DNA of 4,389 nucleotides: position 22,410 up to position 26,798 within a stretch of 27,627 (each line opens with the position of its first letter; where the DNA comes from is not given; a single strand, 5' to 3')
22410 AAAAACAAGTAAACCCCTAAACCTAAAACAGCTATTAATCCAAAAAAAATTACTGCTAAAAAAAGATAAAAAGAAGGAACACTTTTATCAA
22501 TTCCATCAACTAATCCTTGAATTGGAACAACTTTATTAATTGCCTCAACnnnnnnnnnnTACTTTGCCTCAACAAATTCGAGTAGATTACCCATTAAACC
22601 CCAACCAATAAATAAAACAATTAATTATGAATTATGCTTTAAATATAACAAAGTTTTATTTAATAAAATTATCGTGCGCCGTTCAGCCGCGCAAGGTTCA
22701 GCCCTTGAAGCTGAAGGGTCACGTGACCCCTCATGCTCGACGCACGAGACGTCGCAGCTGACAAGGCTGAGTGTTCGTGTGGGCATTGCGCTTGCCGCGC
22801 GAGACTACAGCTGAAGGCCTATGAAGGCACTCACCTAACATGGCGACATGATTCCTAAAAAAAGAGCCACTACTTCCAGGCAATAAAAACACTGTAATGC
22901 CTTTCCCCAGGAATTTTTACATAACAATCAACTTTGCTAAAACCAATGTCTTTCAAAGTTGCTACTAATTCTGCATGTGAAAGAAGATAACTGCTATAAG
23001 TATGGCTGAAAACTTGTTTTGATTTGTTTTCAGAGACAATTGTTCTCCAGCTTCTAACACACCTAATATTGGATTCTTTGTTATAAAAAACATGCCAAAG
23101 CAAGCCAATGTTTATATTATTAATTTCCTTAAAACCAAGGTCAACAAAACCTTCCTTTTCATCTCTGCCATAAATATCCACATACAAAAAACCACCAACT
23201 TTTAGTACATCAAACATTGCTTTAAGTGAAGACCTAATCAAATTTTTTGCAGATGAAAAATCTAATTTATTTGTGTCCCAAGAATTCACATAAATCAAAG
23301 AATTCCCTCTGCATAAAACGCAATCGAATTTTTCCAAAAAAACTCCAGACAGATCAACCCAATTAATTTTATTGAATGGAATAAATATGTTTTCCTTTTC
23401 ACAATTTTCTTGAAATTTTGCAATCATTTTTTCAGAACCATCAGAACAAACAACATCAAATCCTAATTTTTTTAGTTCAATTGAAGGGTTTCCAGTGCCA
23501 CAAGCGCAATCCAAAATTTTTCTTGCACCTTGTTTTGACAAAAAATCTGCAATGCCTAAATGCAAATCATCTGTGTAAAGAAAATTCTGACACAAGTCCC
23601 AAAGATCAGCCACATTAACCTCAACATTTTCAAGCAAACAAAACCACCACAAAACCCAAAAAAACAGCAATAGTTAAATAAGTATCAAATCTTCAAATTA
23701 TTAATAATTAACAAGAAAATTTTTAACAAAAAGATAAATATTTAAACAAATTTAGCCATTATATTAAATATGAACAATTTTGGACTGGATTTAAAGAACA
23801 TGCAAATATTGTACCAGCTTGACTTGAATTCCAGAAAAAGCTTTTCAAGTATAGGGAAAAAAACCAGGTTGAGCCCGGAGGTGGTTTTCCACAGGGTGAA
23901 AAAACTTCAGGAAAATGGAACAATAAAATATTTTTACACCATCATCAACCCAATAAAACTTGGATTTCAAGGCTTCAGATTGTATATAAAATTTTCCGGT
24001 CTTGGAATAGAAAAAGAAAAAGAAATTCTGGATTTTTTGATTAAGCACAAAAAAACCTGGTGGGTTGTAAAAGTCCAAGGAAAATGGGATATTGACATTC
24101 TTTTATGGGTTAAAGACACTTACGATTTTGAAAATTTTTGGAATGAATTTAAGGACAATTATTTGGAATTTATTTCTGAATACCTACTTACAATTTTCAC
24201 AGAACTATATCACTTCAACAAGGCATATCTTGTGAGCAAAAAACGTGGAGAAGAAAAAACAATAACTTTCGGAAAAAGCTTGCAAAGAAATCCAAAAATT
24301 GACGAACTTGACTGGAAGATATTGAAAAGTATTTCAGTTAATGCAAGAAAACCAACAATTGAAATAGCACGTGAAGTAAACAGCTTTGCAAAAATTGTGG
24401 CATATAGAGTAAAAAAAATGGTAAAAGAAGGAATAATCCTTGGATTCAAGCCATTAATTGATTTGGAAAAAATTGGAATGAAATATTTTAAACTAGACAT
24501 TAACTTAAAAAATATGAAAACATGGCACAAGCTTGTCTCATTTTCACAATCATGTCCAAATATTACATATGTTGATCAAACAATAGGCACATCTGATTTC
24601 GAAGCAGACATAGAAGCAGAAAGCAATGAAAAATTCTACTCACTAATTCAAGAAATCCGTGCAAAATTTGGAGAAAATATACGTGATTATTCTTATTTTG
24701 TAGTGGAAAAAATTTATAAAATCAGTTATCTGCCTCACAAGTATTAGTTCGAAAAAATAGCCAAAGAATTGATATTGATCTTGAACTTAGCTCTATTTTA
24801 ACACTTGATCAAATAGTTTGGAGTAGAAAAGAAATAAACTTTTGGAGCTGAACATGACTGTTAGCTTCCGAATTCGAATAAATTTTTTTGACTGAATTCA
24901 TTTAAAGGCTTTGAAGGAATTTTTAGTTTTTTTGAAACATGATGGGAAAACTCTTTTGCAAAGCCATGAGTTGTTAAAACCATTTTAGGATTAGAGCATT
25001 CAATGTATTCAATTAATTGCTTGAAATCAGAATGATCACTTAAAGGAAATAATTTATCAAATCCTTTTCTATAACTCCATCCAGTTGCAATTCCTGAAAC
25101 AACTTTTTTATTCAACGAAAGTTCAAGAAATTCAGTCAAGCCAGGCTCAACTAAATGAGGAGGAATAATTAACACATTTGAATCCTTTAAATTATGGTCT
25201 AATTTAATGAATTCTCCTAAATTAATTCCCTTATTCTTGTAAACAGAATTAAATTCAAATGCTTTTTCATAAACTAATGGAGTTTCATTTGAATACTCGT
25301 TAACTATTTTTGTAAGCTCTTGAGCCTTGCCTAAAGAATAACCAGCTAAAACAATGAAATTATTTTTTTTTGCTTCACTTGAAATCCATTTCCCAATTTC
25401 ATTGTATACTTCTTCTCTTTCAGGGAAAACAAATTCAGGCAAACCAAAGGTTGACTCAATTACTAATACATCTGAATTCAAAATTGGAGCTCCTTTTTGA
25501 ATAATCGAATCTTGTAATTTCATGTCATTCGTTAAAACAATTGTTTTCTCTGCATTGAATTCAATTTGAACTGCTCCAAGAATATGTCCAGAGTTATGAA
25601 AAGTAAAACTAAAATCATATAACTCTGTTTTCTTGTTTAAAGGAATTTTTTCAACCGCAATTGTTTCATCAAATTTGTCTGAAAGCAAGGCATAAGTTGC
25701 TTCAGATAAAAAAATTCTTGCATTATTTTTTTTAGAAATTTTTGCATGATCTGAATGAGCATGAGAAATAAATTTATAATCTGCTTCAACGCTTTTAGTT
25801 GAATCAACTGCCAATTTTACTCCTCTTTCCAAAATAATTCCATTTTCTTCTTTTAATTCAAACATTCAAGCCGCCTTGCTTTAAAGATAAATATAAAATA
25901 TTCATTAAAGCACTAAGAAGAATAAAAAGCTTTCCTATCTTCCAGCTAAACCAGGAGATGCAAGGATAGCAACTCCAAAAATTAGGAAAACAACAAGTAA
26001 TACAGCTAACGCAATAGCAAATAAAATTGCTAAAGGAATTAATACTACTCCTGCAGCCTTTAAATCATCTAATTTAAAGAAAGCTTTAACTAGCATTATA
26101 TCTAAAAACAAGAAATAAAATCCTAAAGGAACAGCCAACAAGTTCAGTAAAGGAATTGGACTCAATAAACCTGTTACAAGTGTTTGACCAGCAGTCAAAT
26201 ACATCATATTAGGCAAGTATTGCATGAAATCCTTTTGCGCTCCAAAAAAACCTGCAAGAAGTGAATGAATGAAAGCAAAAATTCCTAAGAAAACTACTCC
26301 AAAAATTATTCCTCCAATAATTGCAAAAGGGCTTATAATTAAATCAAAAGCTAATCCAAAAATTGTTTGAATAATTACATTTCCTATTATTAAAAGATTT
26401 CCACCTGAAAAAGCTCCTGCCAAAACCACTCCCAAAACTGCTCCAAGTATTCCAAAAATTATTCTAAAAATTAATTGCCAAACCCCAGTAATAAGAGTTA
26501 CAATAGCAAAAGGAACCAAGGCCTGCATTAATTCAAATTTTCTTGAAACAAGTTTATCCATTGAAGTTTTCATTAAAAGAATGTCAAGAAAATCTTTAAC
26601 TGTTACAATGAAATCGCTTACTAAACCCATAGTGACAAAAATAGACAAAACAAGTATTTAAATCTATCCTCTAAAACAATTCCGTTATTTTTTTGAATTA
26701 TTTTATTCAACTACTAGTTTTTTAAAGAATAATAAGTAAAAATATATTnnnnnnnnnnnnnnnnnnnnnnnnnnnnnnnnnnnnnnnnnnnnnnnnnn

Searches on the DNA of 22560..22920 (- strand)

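Call 11: search_rna_families(source=window, start=22560, end=22920, threshold=evalue, max_evalue=10, show_alignments=3)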
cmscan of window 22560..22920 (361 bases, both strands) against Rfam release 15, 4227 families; matches with E-value up to 10: 4.
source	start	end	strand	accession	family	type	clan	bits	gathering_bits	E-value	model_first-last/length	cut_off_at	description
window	22774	22850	+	RF03078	chrB-a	Cis-reg;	-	20.9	43.9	0.18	1-80/80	no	chrB-a RNA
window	22619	22686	+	RF02896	S774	Gene; sRNA;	-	18.9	48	5.9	1-95/95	no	Staphylococcus sRNA 774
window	22560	22602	-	RF00501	Rota_CRE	Cis-reg;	-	14.7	40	4.3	1-44/68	3'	Rotavirus cis-acting replication element (CRE)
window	22818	22871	+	RF01519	CC0196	Gene; sRNA;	-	11.6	35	4.4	1-58/58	no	Caulobacter sRNA CC0196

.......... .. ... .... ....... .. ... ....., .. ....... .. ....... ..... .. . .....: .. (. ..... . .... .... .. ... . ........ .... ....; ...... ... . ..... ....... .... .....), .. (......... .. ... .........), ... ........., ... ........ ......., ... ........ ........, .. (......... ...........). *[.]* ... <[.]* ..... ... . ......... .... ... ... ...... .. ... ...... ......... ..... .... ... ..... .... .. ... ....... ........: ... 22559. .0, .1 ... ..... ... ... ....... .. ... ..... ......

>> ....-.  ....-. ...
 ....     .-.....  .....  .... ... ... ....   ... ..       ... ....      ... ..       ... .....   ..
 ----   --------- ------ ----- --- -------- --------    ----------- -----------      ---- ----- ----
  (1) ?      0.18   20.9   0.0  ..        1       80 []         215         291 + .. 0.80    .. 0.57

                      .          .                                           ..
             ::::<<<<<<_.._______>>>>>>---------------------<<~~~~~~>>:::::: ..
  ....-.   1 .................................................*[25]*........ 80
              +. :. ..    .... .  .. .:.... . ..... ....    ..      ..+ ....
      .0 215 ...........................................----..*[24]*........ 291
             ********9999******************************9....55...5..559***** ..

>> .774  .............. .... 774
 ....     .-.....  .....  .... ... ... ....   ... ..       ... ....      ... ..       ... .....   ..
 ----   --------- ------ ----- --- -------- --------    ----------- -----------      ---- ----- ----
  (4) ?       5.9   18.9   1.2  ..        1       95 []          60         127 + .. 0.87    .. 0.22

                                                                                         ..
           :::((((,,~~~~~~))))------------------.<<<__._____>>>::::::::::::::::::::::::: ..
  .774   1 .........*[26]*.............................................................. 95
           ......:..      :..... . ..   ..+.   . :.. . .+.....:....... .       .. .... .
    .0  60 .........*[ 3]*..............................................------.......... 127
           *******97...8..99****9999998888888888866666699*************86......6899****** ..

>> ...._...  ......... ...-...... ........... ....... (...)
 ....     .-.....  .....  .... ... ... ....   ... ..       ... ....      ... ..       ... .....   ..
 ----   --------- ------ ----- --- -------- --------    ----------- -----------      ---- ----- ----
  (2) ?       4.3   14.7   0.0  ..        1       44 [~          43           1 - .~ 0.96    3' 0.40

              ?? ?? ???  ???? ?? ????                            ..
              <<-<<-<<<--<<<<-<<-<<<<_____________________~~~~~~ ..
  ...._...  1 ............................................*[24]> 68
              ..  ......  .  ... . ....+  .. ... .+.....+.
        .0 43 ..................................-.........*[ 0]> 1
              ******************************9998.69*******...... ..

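Call 50: search_dna_similar(query=window:22665-22865:-, collection=plasmids, mode=distant, max_evalue=1, max_rows=15)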
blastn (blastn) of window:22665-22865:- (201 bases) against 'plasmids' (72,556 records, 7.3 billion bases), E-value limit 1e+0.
No match.

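Call 89: build_rna_model(alignment_id=A3, structure=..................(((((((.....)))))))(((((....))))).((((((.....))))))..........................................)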
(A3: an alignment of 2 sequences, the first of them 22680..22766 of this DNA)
Model R1 built from alignment A3 (2 sequences, 111 columns); structure: as given.
model positions 111; base pairs 18; branch points 2; effective number of sequences 1.36; information 0.589 bits per position. Calibrated on 0.2 Mb of random sequence (short: E-values are rough).
structure used (alignment columns):
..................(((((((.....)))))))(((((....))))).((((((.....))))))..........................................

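Call 90: search_with_rna_model(model_id=R1, source=window, filters=off, max_evalue=10)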
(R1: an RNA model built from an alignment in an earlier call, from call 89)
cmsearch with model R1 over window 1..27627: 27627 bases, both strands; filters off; matches with E-value up to 10: 9.
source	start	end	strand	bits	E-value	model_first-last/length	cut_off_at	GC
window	27459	27569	+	133.7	2e-36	1-111/111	no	0.68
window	22680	22766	-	97.5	4.3e-26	1-111/111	no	0.62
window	22678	22780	+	35.7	1.9e-08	1-111/111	no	0.61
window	27455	27545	-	27.3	4.7e-06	1-111/111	no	0.68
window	19029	19046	-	7.3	2.3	52-69/111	no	0.33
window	20178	20219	+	6.4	4.3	1-111/111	no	0.33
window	7410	7472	+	6.1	5.4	1-111/111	no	0.33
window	25646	25697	+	5.3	9.1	1-111/111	no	0.33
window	17462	17529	+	5.1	9.8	1-111/111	no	0.4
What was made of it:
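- On REP/REPIN-RAYT: It holds two copies at about 65-77% identity and no third (call 90).
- The covariance model finds no third copy or fragment in 27.6 kb (call 90).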

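Call 91: search_with_rna_model(model_id=R1, sources=[L070, L071, L072, L101, L102, L103], filters=off, max_evalue=10)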
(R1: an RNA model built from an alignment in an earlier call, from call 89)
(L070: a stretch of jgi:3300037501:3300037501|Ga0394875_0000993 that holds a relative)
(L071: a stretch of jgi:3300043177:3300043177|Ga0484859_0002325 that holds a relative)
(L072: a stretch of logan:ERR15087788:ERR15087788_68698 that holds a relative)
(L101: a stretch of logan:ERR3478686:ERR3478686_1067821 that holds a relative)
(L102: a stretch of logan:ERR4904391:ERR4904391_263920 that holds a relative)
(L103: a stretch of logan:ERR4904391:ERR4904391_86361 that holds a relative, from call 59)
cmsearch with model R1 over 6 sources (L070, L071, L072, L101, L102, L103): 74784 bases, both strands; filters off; matches with E-value up to 10: 6.
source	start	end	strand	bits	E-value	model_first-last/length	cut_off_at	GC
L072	11266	11333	+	9.8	1.2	1-111/111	no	0.5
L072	2125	2195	+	9.1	2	1-111/111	no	0.39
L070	5836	5876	-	7.9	4.4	1-111/111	no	0.54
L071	5870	5910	-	7.9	4.4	1-111/111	no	0.54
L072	21896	21931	+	7.3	6.5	1-111/111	no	0.56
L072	11658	11738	-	7.1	7.5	1-111/111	no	0.44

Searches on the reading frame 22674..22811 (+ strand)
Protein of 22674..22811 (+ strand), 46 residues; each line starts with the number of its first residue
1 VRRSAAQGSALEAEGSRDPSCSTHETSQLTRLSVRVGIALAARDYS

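Call 70: search_protein_representatives(alignment_id=A2)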
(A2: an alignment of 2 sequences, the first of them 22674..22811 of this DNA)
Query: 2 sequences, 60 profile positions. Proteins with E-value up to 0.001 (for the whole library): 0; up to 1e-10: 0; up to 1e-30: 0. The best 0 are listed.
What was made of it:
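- On Protein-coding gene or gene fragment: A profile of one frame found no hit among 1.84 billion proteins (call 70).
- Tried and rejected: A profile of the one frame open in both copies found no hit among 1.84 billion representative proteins (call 70).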

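Call 71: search_protein_families(library=pfam, proteins=[window:22674-22811:+], max_evalue=1)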
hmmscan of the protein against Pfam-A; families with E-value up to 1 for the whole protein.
seq(46 aa): 0 families
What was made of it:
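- Indels of 22 and 26 nt shift the frame, and no credible protein family or homologue was found (calls 70, 71).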

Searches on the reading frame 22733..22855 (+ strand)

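Call 71: search_protein_families(library=pfam, proteins=[window:22733-22855:+], max_evalue=1)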
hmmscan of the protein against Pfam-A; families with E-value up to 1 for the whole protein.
seq(41 aa): 1 family
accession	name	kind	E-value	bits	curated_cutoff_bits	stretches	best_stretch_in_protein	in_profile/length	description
PF23105.1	EGF_integrin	-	0.00063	20.1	27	1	10-33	18-42/45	Integrin EGF domain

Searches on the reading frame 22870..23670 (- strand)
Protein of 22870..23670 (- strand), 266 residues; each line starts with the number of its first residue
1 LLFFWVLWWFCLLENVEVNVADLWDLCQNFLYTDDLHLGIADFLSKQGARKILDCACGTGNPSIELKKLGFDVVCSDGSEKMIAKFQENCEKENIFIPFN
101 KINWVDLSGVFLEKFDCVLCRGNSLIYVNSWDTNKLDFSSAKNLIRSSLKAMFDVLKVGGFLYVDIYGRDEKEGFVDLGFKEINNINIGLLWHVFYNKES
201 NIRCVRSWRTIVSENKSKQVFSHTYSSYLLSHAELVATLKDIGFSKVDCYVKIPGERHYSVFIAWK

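Call 18: find_encoding_contigs(protein=window:22870-23670:-, flank=10000, max_places=10)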
Protein window:22870-23670:- (266 aa): 1 contig read that carries it; 1 place shown.
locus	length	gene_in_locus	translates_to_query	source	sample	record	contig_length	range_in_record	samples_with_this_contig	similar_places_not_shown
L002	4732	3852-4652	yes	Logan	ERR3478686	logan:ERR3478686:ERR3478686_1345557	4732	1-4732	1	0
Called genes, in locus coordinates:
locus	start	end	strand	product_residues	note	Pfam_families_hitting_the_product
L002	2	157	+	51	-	?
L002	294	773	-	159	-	-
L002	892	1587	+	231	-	-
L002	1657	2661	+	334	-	-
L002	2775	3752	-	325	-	PF13412:HTH_24 (weak), PF01037:AsnC_trans_reg (faint), PF13412:HTH_24 (weak), PF13404:HTH_AsnC-type (weak)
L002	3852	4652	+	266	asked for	PF03848:TehB (weak), PF13847:Methyltransf_31 (weak), PF08241:Methyltransf_11 (weak), PF08242:Methyltransf_12 (faint), PF13649:Methyltransf_25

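Call 20: search_protein_families(library=pfam, proteins=[window:22870-23670:-], max_evalue=0.01)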
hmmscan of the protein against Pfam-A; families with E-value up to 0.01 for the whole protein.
window:22870-23670:- (266 aa): 9 families
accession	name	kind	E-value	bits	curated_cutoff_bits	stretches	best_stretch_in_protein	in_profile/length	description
PF13649.12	Methyltransf_25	-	9e-12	46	27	1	52-133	1-82/97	Methyltransferase domain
PF13847.12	Methyltransf_31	-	1.5e-08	34.9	27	1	49-165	4-110/145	Methyltransferase domain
PF08241.18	Methyltransf_11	-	3.9e-08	34.2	21.2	1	53-163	1-94/95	Methyltransferase domain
PF03848.20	TehB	-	2.8e-06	27.3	20.4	1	50-98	32-81/193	Tellurite resistance protein TehB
PF08242.18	Methyltransf_12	-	1e-05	26.6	30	1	53-161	1-97/98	Methyltransferase domain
PF01209.24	Ubie_methyltran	-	3.2e-05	23.8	20.1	1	45-164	44-151/233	ubiE/COQ5 methyltransferase family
PF13489.12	Methyltransf_23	-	0.00017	21.8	27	1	46-168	20-120/164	Methyltransferase domain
PF05175.20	MTS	-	0.00051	20.1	23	1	43-120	26-104/170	Methyltransferase small domain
PF09445.16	Methyltransf_15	-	0.0024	17.9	22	1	50-95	2-47/165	RNA cap guanine-N2 methyltransferase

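Call 81: search_protein_families(library=phrogs, proteins=[window:22870-23670:-], max_evalue=0.01)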
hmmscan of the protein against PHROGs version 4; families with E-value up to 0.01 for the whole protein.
window:22870-23670:- (266 aa): 1 family
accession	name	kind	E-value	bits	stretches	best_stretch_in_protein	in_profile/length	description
phrog_9906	-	unknown function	0.00028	21.3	1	40-98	97-155/272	-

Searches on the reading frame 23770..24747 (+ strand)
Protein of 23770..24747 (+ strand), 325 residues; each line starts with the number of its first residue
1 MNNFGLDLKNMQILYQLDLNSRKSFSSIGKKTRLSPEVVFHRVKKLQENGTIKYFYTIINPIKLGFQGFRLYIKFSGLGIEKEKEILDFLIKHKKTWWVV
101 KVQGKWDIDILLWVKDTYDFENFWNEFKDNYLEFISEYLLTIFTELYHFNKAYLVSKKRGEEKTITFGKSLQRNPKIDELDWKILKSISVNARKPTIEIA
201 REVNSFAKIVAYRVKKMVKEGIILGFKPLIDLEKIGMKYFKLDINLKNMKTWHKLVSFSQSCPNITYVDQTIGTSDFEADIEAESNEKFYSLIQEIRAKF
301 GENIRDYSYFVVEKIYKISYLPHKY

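Call 20: search_protein_families(library=pfam, proteins=[window:23770-24747:+], max_evalue=0.01)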
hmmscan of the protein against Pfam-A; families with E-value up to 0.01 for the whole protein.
window:23770-24747:+ (325 aa): 5 families
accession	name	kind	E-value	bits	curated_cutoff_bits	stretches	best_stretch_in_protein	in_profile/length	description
PF13412.12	HTH_24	-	1.3e-14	53.9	21.9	2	178-223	2-47/48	Winged helix-turn-helix DNA-binding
PF13404.12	HTH_AsnC-type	-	3.5e-13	49.6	27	2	177-217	1-41/42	AsnC-type helix-turn-helix domain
PF01037.27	AsnC_trans_reg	-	3.2e-06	27.4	25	0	245-298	4-58/73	Lrp/AsnC ligand binding domain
PF01047.28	MarR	-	0.00038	20.7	24.6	0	181-223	5-47/59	MarR family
PF22451.2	NirdL-like_HTH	-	0.0016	18.4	27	0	25-52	19-46/47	Siroheme decarboxylase NirDL-like HTH domain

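Call 59: find_encoding_contigs(protein=window:23770-24747:+, flank=10000, max_places=6)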
Protein window:23770-24747:+ (325 aa): 2 contigs read that carry it; 2 places shown.
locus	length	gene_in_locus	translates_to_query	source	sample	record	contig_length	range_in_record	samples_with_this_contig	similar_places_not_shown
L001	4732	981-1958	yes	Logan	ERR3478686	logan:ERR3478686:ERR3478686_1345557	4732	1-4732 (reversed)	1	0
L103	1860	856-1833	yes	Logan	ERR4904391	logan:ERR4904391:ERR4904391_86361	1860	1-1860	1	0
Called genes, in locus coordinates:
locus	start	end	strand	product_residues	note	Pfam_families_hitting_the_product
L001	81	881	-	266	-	PF03848:TehB (weak), PF13847:Methyltransf_31 (weak), PF08241:Methyltransf_11 (weak), PF08242:Methyltransf_12 (faint), PF13649:Methyltransf_25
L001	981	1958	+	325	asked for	PF13412:HTH_24 (weak), PF01037:AsnC_trans_reg (faint), PF13412:HTH_24 (weak), PF13404:HTH_AsnC-type (weak)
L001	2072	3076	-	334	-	-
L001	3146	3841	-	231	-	-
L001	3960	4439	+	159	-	-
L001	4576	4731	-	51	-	?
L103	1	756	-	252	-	?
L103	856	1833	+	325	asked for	PF13412:HTH_24 (weak), PF01037:AsnC_trans_reg (faint), PF13412:HTH_24 (weak), PF13404:HTH_AsnC-type (weak)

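Call 81: search_protein_families(library=phrogs, proteins=[window:23770-24747:+], max_evalue=0.01)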
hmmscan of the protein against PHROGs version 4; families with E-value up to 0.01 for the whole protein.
window:23770-24747:+ (325 aa): 0 families

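Call 92: search_protein_families(library=ncbifam, proteins=[window:23770-24747:+], max_evalue=0.001)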
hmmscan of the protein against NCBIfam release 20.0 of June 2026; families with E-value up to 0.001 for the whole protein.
window:23770-24747:+ (325 aa): 10 families
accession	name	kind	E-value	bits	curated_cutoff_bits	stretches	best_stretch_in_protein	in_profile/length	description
NF053758.1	ChrTpTrnRegChrS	equivalog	9e-19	67.8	250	2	4-67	10-73/158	chromate efflux transcriptional regulator ChrS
NF040947.1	trans_reg_LysM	equivalog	2.4e-16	59.8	180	2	7-119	2-110/136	HTH-type transcriptional regulator LysM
NF008384.0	PRK11179.1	equivalog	2.6e-16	59.8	227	2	173-281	3-112/153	transcriptional regulator AsnC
NF040820.1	trans_reg_LrpA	equivalog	1.2e-13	51.2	250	2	6-120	2-114/141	HTH-type transcriptional regulator LrpA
NF008370.0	PRK11169.1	equivalog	3e-11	43.3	233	2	6-65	12-71/164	leucine-responsive transcriptional regulator Lrp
NF041396.1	TranRegLrp_Halo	equivalog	1.1e-09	38.4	190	1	12-122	9-117/149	HTH-type transcriptional regulator Lrp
NF040707.3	Siroheme_Dcarb_AhbB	equivalog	3e-06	27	125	1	21-67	12-58/146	siroheme decarboxylase subunit beta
NF040708.3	Siroheme_Dcarb_AhbA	equivalog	4.6e-06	26.5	140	0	17-69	12-63/144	siroheme decarboxylase subunit alpha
NF041395.1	TranRegLrpA1_Halo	equivalog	5.2e-05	23.3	250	0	11-68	8-65/142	HTH-type transcriptional regulator LrpA1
NF007491.0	PRK10086.1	equivalog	0.00095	18.1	316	0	14-88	22-97/313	DNA-binding transcriptional regulator DsdC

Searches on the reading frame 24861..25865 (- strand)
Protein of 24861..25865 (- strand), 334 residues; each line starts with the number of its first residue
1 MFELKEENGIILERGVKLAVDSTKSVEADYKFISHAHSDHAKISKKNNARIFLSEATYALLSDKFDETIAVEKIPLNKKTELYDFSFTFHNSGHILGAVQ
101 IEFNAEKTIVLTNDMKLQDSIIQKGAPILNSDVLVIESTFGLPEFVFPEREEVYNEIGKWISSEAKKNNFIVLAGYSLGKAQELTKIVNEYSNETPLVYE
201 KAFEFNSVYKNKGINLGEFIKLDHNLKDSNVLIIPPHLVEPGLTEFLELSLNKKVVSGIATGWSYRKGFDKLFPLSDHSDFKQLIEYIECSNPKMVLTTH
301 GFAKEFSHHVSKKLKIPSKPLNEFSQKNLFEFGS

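Call 20: search_protein_families(library=pfam, proteins=[window:24861-25865:-], max_evalue=0.01)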
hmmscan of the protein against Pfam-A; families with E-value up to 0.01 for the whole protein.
window:24861-25865:- (334 aa): 1 family
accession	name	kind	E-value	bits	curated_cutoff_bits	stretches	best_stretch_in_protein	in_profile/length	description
PF07521.17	RMMBL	-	0.0017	18.7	21.6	1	275-309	14-48/63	Zn-dependent metallo-hydrolase RNA specificity domain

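Call 81: search_protein_families(library=phrogs, proteins=[window:24861-25865:-], max_evalue=0.01)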
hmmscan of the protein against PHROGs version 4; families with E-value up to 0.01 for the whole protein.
window:24861-25865:- (334 aa): 3 families
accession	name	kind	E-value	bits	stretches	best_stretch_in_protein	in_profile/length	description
phrog_36352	-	unknown function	5.3e-08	32.6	1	85-194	167-288/562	-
phrog_392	-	other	0.00076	20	1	25-138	49-167/348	metal-dependent hydrolase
phrog_32655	-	unknown function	0.0074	17.4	0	35-80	26-71/77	-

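Call 92: search_protein_families(library=ncbifam, proteins=[window:24861-25865:-], max_evalue=0.001)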
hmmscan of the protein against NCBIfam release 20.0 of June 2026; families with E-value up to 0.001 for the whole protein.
window:24861-25865:- (334 aa): 3 families
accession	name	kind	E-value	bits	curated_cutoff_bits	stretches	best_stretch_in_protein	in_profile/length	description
TIGR04122.1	Xnuc_lig_assoc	equivalog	1e-48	165.8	325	1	17-319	15-317/326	ligase-associated DNA damage response exonuclease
TIGR03675.1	arCOG00543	equivalog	2.1e-16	59.3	580.2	1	39-195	273-429/631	beta-CASP ribonuclease aCPSF1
NF045584.1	cas14_MBL_CASP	equivalog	1.8e-11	43.1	800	1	39-194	95-246/612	type VII CRISPR-associated protein Cas14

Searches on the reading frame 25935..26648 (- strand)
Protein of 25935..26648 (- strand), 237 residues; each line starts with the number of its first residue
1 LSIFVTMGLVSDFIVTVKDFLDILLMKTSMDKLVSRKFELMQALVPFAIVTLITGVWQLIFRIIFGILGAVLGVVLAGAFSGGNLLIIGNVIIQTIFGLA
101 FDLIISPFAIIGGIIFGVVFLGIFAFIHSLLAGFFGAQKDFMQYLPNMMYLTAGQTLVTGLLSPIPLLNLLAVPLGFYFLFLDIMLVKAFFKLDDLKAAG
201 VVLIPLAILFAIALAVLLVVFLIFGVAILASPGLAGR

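Call 20: search_protein_families(library=pfam, proteins=[window:25935-26648:-], max_evalue=0.01)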
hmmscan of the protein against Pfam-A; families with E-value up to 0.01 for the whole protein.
window:25935-26648:- (237 aa): 1 family
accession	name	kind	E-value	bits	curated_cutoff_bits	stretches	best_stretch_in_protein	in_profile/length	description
PF04893.22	Yip1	-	0.0024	18.2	28.6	1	74-214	29-171/173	Yip1 domain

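Call 81: search_protein_families(library=phrogs, proteins=[window:25935-26648:-], max_evalue=0.01)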
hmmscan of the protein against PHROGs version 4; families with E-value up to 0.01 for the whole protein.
window:25935-26648:- (237 aa): 0 families
